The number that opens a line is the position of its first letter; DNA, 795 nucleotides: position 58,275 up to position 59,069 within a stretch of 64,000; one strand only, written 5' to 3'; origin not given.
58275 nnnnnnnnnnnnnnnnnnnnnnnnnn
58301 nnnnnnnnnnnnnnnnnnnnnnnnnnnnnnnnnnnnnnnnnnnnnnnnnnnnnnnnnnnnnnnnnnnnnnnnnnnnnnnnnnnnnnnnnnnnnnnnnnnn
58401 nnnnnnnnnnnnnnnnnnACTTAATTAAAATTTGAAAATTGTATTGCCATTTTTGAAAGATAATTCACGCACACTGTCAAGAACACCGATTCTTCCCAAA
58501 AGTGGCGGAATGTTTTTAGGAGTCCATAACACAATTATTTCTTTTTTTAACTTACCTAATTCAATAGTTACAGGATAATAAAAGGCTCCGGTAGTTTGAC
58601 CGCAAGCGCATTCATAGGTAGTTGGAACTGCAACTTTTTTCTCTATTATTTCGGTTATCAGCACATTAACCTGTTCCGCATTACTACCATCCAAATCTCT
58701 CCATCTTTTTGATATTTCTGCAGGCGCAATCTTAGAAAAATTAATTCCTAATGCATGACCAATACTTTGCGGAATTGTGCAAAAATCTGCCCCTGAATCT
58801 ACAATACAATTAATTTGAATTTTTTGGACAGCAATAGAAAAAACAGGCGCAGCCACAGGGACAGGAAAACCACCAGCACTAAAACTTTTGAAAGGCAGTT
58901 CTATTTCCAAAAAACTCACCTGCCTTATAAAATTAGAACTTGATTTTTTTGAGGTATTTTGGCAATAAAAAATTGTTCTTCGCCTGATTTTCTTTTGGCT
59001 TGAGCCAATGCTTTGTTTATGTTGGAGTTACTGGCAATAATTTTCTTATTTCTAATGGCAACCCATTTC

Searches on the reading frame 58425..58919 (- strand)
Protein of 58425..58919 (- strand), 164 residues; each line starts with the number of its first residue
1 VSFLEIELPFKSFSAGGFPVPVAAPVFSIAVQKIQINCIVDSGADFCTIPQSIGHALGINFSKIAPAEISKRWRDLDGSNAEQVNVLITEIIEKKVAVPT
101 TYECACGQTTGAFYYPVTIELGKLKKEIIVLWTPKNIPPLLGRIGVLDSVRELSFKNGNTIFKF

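Call 52: search_protein_families(library=pfam, proteins=[window:58425-58919:-], max_evalue=0.01)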
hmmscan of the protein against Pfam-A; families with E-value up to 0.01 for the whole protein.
window:58425-58919:- (164 aa): 3 families
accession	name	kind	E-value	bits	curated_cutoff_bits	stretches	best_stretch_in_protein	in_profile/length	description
PF13650.11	Asp_protease_2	-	0.00072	20.7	24.3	0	34-63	8-37/90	Aspartyl protease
PF00077.25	RVP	-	0.0046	17.7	20.7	0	24-52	4-32/101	Retroviral aspartyl protease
PF13975.11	gag-asp_proteas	-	0.0048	17.9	28.2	0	31-63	5-37/92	gag-polyprotein putative aspartyl protease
